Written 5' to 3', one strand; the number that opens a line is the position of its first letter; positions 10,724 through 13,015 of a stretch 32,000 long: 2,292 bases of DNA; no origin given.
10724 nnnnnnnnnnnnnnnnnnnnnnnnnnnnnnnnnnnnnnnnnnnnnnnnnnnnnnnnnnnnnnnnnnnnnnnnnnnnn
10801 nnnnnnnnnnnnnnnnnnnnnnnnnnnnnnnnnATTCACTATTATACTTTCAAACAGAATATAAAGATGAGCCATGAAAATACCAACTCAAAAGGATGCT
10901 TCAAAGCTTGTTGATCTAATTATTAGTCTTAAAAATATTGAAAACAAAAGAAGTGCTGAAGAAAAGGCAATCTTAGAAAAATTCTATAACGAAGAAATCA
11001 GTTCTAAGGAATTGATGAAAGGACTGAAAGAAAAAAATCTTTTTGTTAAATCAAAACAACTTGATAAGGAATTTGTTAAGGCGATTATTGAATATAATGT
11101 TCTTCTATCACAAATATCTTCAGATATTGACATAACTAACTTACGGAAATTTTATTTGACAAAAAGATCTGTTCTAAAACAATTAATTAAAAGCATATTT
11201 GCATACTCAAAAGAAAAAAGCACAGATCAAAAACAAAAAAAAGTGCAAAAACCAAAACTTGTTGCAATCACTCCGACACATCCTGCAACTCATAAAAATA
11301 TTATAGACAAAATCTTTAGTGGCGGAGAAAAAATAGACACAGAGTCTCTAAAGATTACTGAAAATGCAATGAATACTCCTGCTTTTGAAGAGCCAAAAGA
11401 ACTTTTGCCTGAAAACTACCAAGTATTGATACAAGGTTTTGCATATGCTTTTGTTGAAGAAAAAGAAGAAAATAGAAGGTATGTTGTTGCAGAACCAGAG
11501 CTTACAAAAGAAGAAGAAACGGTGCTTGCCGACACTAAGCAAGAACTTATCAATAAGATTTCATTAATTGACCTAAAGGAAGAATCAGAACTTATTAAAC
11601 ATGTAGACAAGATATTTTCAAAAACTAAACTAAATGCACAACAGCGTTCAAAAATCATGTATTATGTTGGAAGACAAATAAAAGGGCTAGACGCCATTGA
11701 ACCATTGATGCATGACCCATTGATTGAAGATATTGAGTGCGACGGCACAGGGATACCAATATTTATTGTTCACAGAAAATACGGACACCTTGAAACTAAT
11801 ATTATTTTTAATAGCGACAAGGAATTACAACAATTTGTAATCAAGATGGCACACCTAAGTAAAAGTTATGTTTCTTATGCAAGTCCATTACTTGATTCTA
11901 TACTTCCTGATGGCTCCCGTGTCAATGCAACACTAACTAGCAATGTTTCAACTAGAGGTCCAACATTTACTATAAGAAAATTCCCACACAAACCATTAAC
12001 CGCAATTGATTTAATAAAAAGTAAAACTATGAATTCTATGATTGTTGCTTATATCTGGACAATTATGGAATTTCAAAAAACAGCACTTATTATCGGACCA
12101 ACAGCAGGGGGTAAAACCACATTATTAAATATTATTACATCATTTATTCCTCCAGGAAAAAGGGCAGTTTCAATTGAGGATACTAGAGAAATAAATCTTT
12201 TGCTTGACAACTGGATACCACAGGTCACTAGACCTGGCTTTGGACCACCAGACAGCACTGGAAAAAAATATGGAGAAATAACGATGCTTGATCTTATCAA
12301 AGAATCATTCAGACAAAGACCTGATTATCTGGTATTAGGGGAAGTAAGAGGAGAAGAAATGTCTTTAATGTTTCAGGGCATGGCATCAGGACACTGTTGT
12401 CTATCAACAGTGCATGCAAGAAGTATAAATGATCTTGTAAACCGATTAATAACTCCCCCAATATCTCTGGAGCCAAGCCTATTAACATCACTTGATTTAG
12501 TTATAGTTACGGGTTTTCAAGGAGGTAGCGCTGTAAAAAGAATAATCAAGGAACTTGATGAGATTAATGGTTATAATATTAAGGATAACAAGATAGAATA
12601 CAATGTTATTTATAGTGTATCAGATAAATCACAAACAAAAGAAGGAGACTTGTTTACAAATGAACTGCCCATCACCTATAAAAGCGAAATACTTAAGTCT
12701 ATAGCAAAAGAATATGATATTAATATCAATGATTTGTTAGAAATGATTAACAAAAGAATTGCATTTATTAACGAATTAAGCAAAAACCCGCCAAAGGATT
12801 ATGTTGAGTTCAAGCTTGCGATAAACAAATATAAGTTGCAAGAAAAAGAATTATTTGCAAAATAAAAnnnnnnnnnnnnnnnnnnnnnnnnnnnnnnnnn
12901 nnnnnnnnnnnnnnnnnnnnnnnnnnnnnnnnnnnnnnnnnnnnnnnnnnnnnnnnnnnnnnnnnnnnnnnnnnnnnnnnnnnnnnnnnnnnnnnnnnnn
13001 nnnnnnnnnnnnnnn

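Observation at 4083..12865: Eight-gene FlaI/PilB-ATPase surface locus with no recognisable platform protein or prepilin peptidase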

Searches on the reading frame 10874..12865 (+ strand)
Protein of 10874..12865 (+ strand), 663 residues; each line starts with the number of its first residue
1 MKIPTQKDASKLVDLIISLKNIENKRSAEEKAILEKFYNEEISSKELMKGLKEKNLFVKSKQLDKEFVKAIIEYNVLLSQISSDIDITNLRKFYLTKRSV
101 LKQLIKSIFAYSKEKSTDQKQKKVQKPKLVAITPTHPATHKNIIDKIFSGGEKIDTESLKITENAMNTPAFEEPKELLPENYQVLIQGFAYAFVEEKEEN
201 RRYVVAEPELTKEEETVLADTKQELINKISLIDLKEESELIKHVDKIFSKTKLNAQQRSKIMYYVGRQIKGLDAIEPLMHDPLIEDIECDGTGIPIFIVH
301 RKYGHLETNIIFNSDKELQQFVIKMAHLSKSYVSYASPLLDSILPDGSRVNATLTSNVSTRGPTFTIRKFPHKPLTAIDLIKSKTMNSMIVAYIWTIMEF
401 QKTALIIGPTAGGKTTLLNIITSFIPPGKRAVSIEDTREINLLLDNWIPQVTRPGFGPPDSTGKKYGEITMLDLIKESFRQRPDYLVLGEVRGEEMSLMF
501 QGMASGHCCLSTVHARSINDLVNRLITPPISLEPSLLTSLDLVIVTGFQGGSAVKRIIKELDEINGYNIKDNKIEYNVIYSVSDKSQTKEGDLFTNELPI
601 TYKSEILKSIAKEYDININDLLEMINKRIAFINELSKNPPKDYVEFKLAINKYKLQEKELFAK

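Call 4: search_protein_families(library=pfam, proteins=[window:10874-12865:+], max_evalue=1)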
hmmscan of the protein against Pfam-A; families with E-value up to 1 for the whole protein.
window:10874-12865:+ (663 aa): 5 families
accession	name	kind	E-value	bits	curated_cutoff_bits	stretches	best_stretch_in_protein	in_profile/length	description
PF00437.27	T2SSE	-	2.6e-29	102.5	24.9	1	275-544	8-273/370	Type II/IV secretion system protein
PF00005.33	ABC_tran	-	0.0071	17.4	25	1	402-435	12-45/137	ABC transporter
PF02829.19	3H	-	0.1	13.3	25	1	289-331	20-62/97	3H domain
PF04772.17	Flu_B_M2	-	0.11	13.2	25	1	11-60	33-82/109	Influenza B matrix protein 2 (BM2)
PF13555.12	AAA_29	-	0.11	12.6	27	1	399-428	18-49/61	P-loop containing region of AAA domain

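Call 5: search_protein_families(library=ncbifam, proteins=[window:10874-12865:+], max_evalue=1)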
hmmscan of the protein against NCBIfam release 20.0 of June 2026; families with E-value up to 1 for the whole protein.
window:10874-12865:+ (663 aa): 33 families (the best 25 are shown)
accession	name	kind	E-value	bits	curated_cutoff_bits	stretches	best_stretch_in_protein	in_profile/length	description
NF058587.1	archaellum_moto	equivalog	5.1e-94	315.9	550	2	249-654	124-518/527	archaellum flagellar ATPase motor FlaI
NF053672.1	bindosome_BasE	exception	7.5e-62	209.7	1000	1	193-540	54-406/512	bindosome assembly system ATPase subunit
TIGR03819.1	heli_sec_ATPase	hypoth_equivalog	3e-39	135.2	373.15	1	249-525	29-297/340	TadA family conjugal transfer-associated ATPase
TIGR02788.1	VirB11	equivalog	2e-27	96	249.95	2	390-526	133-263/308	P-type DNA transfer ATPase VirB11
TIGR02782.1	TrbB_P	equivalog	2.1e-23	83.1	304.55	1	316-525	52-252/303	P-type conjugative transfer ATPase TrbB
NF010469.0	PRK13894.1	subfamily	4.7e-21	75.5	508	1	322-568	71-311/320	conjugal transfer ATPase TrbB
NF010407.0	PRK13833.1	subfamily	9.3e-17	61.4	499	1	322-525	66-259/323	conjugal transfer protein TrbB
NF010425.0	PRK13851.1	equivalog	1.4e-16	60.4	461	2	391-516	152-271/344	type IV secretion system protein VirB11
NF010475.0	PRK13900.1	equivalog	1.4e-15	57.2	389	1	390-519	149-273/333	type IV secretion system ATPase VirB11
NF041000.1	ATPase_ComGA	equivalog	6.6e-14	51.6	300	1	402-528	129-245/267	competence type IV pilus ATPase ComGA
TIGR01420.1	pilT_fam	subfamily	6.7e-08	32.1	319.1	1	405-527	126-241/343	PilT/PilU family type 4a pilus ATPase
NF007755.0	PRK10436.1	equivalog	4e-07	29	617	1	390-528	208-335/465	type II secretion system protein GspE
TIGR02533.1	type_II_gspE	equivalog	4.2e-07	29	630.25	1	404-540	246-369/486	type II secretion system ATPase GspE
TIGR02525.1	plasmid_TraJ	equivalog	3.4e-06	26.3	368.3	1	403-527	151-271/372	plasmid transfer ATPase TraJ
NF053534.1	T4PilAsmATPsTfpB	equivalog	4.1e-05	22.2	850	1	405-526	340-450/584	type IV pilus assembly ATPase TfpB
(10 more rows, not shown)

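Call 9: find_encoding_contigs(protein=window:10874-12865:+, flank=10000, max_places=6)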
Protein window:10874-12865:+ (663 aa): no gene with exactly this product is on record in the collection.

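Call 10: find_homologous_proteins(query=window:10874-12865:+, max_evalue=1e-20)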
Query window:10874-12865:+ (663 aa): 5465 proteins with E <= 1e-20 among 8000 candidates; the best 120 are listed.
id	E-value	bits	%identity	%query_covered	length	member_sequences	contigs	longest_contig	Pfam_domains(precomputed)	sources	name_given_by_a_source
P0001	0.0e+0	1445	100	100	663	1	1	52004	PF00437.27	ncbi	-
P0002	0.0e+0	1113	76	99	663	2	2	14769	PF00437.27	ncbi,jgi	jgi:archaeal flagellar protein FlaI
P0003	0.0e+0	1092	75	99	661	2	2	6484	PF00437.27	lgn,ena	-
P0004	0.0e+0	1082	75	99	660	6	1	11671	PF00437.27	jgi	jgi:archaeal flagellar protein FlaI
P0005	0.0e+0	1074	73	99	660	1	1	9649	PF00437.27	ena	-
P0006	0.0e+0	1074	74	99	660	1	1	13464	PF00437.27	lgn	-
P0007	0.0e+0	1067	74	99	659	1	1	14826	PF00437.27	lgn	-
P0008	0.0e+0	1065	73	100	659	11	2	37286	PF00437.27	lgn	-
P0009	0.0e+0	1065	73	99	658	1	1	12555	PF00437.27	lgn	-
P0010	0.0e+0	1037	72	100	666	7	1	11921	PF00437.27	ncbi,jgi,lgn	jgi:flagellar protein FlaI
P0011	0.0e+0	1017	70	100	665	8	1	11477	PF00437.27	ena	-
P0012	0.0e+0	1016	70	100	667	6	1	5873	PF00437.27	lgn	-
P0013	0.0e+0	1012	70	100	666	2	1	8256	PF00437.27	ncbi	-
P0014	3.1e-292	989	68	100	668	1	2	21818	PF00437.27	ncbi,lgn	-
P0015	3.8e-291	985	68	100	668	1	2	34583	PF00437.27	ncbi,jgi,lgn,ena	-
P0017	3.1e-278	942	66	100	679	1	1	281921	PF00437.27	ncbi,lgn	-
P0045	2.1e-235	801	57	99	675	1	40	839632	PF00437.27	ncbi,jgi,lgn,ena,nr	ncbi:Flp pilus assembly complex ATPase component [archaeon]|nr:Flp pilus assembly complex ATPase com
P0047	1.3e-234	798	57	99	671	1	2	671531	PF00437.27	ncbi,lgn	-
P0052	2.2e-232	791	69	74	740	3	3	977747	PF00437.27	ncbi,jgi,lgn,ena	-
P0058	6.2e-220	750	55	99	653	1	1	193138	PF00437.27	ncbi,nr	ncbi:MAG: type II/IV secretion system ATPase subunit [Candidatus ainarchaeum sp.]|nr:type II/IV secr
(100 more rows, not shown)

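Call 11: find_encoding_contigs(protein=P0001, flank=10000, max_places=2)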
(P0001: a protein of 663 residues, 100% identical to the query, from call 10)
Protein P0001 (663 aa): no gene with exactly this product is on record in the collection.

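Call 12: find_encoding_contigs(protein=P0045, flank=10000, max_places=2)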
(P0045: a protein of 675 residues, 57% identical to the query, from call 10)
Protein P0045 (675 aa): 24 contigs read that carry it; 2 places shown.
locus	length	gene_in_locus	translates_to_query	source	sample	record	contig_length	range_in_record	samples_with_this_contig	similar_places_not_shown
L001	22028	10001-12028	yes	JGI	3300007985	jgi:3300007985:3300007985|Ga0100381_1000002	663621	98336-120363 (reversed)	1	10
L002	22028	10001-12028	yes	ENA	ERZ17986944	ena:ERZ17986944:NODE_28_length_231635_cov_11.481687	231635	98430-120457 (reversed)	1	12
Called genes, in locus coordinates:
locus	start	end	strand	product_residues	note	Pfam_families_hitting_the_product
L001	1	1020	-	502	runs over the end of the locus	PF00587:tRNA-synt_2b, PF03129:HGTP_anticodon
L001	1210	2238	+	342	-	PF21238:Pus10_C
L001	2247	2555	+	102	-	PF03819:MazG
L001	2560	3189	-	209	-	PF22175:Ogg-HhH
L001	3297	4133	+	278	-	-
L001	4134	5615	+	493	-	-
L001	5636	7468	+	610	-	-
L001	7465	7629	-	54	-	PF03911:Sec61_beta (weak)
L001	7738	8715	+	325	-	-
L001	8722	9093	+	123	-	-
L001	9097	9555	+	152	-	-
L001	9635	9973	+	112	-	-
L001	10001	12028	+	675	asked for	PF00437:T2SSE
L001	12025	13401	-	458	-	-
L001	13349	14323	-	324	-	-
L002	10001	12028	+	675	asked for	PF00437:T2SSE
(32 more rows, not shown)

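Call 13: find_encoding_contigs(protein=P0017, flank=10000, max_places=2)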
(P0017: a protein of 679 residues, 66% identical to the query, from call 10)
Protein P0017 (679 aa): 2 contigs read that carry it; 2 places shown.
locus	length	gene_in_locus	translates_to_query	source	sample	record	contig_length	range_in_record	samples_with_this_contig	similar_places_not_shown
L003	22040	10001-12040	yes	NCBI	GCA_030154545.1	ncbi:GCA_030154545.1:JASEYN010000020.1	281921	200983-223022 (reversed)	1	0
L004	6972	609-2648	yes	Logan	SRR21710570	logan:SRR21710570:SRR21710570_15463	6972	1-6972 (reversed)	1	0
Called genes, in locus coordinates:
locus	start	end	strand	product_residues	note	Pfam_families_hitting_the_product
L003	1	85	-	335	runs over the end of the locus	PF13692:Glyco_trans_1_4, PF00534:Glycos_transf_1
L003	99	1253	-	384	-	PF13439:Glyco_transf_4, PF00534:Glycos_transf_1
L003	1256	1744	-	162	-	PF04101:Glyco_tran_28_C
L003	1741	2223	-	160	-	PF08660:Alg14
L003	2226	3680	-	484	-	PF01943:Polysacc_synt, PF13440:Polysacc_synt_3, PF03023:MurJ (weak)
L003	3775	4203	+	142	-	PF04138:GtrA_DPMS_TM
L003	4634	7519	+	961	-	PF13385:Laminin_G_3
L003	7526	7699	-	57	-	PF03911:Sec61_beta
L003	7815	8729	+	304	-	-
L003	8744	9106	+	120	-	-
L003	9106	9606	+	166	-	-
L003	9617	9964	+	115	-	-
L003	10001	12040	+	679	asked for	PF00437:T2SSE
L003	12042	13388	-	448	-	-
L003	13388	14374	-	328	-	-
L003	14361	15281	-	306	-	PF00557:Peptidase_M24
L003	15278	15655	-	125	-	-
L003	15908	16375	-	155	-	PF03946:Ribosomal_L11_N, PF00298:Ribosomal_L11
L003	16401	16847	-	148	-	PF03439:Spt5-NGN, PF00467:KOW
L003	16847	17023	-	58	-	PF00584:SecE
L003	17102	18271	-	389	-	PF00091:Tubulin, PF12327:FtsZ_C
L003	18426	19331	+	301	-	PF01008:IF-2B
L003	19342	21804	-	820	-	PF03104:DNA_pol_B_exo1, PF00136:DNA_pol_B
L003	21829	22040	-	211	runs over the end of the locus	-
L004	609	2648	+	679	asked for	PF00437:T2SSE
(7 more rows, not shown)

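Call 16: find_related_loci(query=A1, collection=genome_contigs, flank=10000)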
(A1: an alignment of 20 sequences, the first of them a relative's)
Query A1 (663 aa) in genome_contigs; peptide patterns used: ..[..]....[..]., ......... (x = any residue, [..] = any of these).
599 stretches matched a pattern (row limit reached: there are more); 595 encode a relative of the query (tblastn E <= 1e-3); the best 80 are kept; 80 distinct loci.
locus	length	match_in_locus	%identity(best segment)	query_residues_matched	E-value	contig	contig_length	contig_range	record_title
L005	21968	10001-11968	75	1-658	0e+0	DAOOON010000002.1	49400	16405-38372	MAG TPA_asm: archaeon isolate AMR_MDS_2622 NODE_775_length_49400_cov_18.815361, whole genome shotgun sequence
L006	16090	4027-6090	72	1-660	0e+0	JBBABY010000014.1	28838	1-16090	MAG: archaeon isolate SO_2017_LW1_34 NODE_1169_length_28838_cov_1.549754_LW64-88_2017, whole genome shotgun sequence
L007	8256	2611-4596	70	1-660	0e+0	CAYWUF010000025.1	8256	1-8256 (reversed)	MAG TPA_asm: uncultured archaeon isolate SRP192927_co2_630 genome assembly, contig: NODE_18109_length_8256_cov_11.915742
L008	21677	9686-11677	68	1-660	0e+0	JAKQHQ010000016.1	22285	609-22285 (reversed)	MAG: archaeon isolate USDE_metabat.173 k141_407285, whole genome shotgun sequence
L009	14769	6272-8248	76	1-658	0e+0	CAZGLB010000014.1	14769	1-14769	MAG TPA_asm: uncultured archaeon isolate SRP263991_co7_50 genome assembly, contig: NODE_7397_length_14769_cov_218.238888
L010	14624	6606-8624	61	1-660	0e+0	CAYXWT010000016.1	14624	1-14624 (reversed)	MAG TPA_asm: uncultured archaeon isolate SRP191223_co1_94 genome assembly, contig: NODE_4328_length_14624_cov_22.188688,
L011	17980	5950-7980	64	1-660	0e+0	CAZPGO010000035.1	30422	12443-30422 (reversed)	MAG TPA_asm: uncultured archaeon isolate SRP067234_co1_315 genome assembly, contig: k99_838469, whole genome shotgun seq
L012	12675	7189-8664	73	169-657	0e+0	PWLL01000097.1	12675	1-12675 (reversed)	MAG: Candidatus Iainarchaeum archaeon isolate CSSed10_239 CS-Sed10-C11715, whole genome shotgun sequence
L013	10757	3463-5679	65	1-657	0e+0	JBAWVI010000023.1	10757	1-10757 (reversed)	MAG: archaeon isolate ELA007 MAG007_23, whole genome shotgun sequence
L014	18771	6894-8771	60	41-657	0e+0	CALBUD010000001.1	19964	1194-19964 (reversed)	MAG TPA_asm: Candidatus Diapherotrites archaeon isolate SRR7299214_bin.7_CONCOCT_v1.1_MAG genome assembly, contig: ERZ78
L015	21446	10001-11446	53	185-658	1e-165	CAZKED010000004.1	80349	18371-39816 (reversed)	MAG TPA_asm: uncultured archaeon isolate binchicken_co334_40 genome assembly, contig: NODE_408_length_80349_cov_7.352517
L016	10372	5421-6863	52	185-660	8e-162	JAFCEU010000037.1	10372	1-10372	MAG: Candidatus Iainarchaeum archaeon isolate Meg22_1214_Bin_231 Meg22_1214_Bin_231_scaffold_52607, whole genome shotgun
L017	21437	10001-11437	51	185-657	7e-161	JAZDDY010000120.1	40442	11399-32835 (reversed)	MAG: Candidatus Iainarchaeum archaeon isolate MEGAHIT-group-0.114 k141_832683, whole genome shotgun sequence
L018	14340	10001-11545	48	133-660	7e-160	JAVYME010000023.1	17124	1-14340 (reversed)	MAG: Candidatus Iainarchaeum archaeon isolate DPZ-2_202101_bins_90 DPZ-2_202101_bins_90_scaffold_23, whole genome shotgu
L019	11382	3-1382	53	204-659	4e-152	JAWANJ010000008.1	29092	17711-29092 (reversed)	MAG: Candidatus Iainarchaeum archaeon isolate SRBZ-2_201901_bins_199 SRBZ-2_201901_bins_199_scaffold_8, whole genome sho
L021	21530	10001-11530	49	138-658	6e-156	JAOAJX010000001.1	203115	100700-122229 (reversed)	MAG: Candidatus Iainarchaeum archaeon isolate SKW289 NODE_1_length_203115_cov_9.275077, whole genome shotgun sequence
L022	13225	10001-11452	46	175-653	9e-130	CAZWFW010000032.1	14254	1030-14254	MAG TPA_asm: Candidatus Undinarchaeota archaeon isolate SRP141552_co1_230 genome assembly, contig: NODE_1873_length_1425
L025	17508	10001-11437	44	185-663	9e-121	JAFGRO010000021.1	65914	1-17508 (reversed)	MAG: Candidatus Woesearchaeota archaeon isolate Zod_Metabat.833 k87_3398976, whole genome shotgun sequence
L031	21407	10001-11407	43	185-653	2e-119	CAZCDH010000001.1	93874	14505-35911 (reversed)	MAG TPA_asm: Candidatus Woesearchaeota archaeon isolate binchicken_co141_322 genome assembly, contig: NODE_773_length_93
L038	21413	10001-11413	42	185-653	1e-117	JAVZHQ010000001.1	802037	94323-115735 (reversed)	MAG: Candidatus Aenigmatarchaeota archaeon isolate DRTY-6_201808_bins_93 DRTY-6_201808_bins_93_scaffold_1, whole genome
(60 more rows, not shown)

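Call 21: search_protein_families(library=pfam, proteins=[L017:11480-12355:+, L017:12394-13254:+, L038:11458-12333:+, L038:12330-13145:+, L025:11609-13447:+, L031:11683-12945:+, L031:12942-13811:+, L022:11488-12372:+, L022:12369-13175:+, L021:11520-12389:+], max_evalue=1)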
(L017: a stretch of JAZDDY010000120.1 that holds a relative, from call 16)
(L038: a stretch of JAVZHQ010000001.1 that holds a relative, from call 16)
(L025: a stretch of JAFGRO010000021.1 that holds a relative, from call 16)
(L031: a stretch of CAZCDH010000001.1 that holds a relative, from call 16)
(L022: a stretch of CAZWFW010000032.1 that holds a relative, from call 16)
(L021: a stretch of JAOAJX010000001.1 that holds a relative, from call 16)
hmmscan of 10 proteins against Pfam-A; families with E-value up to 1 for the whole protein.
L017:11480-12355:+ (291 aa): 5 families
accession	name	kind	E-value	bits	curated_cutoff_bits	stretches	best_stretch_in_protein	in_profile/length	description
PF00482.28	T2SSF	-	1.1e-14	54.9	25.2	1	117-243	2-123/125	Type II secretion system (T2SS), protein F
PF20990.2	DUF2207_C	-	0.0011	19.2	33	1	14-98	103-185/247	Predicted membrane protein (DUF2207) C-terminal domain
PF19779.4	DUF6264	-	0.19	12.3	31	1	40-100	112-172/183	Family of unknown function (DUF6264)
PF21972.1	Arc1p_N_like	-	0.23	12.3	27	0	173-219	10-56/81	Nuclear-export cofactor Arc1p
PF00487.30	FA_desaturase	-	0.65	10.2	29.7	0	30-95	116-179/253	Fatty acid desaturase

L017:12394-13254:+ (286 aa): 1 family
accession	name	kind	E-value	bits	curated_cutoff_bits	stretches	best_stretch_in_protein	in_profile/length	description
PF00482.28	T2SSF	-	8.9e-20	71.4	25.2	1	66-189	2-122/125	Type II secretion system (T2SS), protein F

L038:11458-12333:+ (291 aa): 3 families
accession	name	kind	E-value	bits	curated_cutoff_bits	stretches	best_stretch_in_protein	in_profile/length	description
PF00482.28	T2SSF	-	7.5e-15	55.4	25.2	1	116-242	2-123/125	Type II secretion system (T2SS), protein F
PF13150.11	TraL_transposon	-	0.01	16.1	27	1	75-111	28-64/86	Conjugative transposon protein TraL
PF00487.30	FA_desaturase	-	0.57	10.3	29.7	0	45-91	134-178/253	Fatty acid desaturase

L038:12330-13145:+ (271 aa): 2 families
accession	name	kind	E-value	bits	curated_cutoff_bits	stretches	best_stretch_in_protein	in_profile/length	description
PF00482.28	T2SSF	-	2.1e-21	76.6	25.2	1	70-195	1-123/125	Type II secretion system (T2SS), protein F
PF18689.6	PriX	-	0.069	13.9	25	0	56-97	45-86/95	Primase X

L025:11609-13447:+ (612 aa): 2 families
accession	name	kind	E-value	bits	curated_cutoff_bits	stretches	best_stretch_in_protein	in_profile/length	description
PF00482.28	T2SSF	-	1.3e-15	57.9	25.2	1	439-564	2-122/125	Type II secretion system (T2SS), protein F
PF02321.23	OEP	-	0.046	14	22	1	15-79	102-166/187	Outer membrane efflux protein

L031:11683-12945:+ (420 aa): 2 families
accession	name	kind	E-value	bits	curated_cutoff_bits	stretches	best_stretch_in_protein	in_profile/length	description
PF00482.28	T2SSF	-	2.1e-14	54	25.2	1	248-374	3-124/125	Type II secretion system (T2SS), protein F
PF24655.1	DUF7645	-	0.19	12.1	27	1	83-120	17-54/62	Domain of unknown function (DUF7645)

L031:12942-13811:+ (289 aa): 4 families
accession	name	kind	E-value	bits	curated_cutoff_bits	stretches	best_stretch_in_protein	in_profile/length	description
PF00482.28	T2SSF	-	1.3e-18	67.5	25.2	1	70-196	1-124/125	Type II secretion system (T2SS), protein F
PF01769.21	MgtE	-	0.03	15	27.6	1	145-202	7-64/125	Divalent cation transporter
PF03779.20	SPW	-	0.035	15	31.5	1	13-53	32-73/93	SPW repeat domain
PF04084.20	RecA-like_ORC2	-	0.059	13.1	25.1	1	117-171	64-116/251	Origin recognition complex subunit 2 RecA-like domain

L022:11488-12372:+ (294 aa): 2 families
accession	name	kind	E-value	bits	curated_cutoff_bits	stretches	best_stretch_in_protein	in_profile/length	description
PF00482.28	T2SSF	-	5.4e-16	59.1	25.2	1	123-249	2-123/125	Type II secretion system (T2SS), protein F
PF23868.1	Mmc1_C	-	0.32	11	27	1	30-92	88-150/175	Mmc1 C-terminal domain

L022:12369-13175:+ (268 aa): 2 families
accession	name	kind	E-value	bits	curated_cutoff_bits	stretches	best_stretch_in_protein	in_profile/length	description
PF00482.28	T2SSF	-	2.4e-18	66.7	25.2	1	74-199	1-122/125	Type II secretion system (T2SS), protein F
PF18121.7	TFA2_Winged_2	-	0.14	12.3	26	1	140-176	5-42/60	TFA2 Winged helix domain 2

L021:11520-12389:+ (289 aa): 3 families
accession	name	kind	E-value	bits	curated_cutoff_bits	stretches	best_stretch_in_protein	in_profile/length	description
PF00482.28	T2SSF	-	1.2e-15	58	25.2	1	116-243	2-124/125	Type II secretion system (T2SS), protein F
PF20990.2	DUF2207_C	-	0.00032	20.9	33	2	14-103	103-191/247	Predicted membrane protein (DUF2207) C-terminal domain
PF03364.25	Polyketide_cyc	-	0.25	12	23.4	1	126-160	2-36/126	Polyketide cyclase / dehydrase and lipid transport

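Call 36: list_cluster_members(proteins=[P0045, P0001, P0052, P0047])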
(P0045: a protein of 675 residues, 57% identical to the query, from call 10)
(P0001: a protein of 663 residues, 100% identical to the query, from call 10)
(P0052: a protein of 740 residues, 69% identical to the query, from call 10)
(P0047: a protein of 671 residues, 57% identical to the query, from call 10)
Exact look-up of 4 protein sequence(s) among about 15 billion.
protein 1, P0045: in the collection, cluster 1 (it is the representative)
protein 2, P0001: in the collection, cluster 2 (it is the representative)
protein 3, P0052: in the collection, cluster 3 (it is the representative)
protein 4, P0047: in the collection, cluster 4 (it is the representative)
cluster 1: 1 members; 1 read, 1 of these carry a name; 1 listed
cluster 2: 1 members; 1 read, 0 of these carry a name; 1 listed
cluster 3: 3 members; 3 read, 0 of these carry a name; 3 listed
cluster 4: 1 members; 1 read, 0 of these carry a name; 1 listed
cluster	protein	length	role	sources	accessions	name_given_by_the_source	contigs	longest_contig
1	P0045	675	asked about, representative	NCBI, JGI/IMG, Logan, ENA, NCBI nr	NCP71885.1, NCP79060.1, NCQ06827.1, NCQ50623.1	Flp pilus assembly complex ATPase component [archaeon]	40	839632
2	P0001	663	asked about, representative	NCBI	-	-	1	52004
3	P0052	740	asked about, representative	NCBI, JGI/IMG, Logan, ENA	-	-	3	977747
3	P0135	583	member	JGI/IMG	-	-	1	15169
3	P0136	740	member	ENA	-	-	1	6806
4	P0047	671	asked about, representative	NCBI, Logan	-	-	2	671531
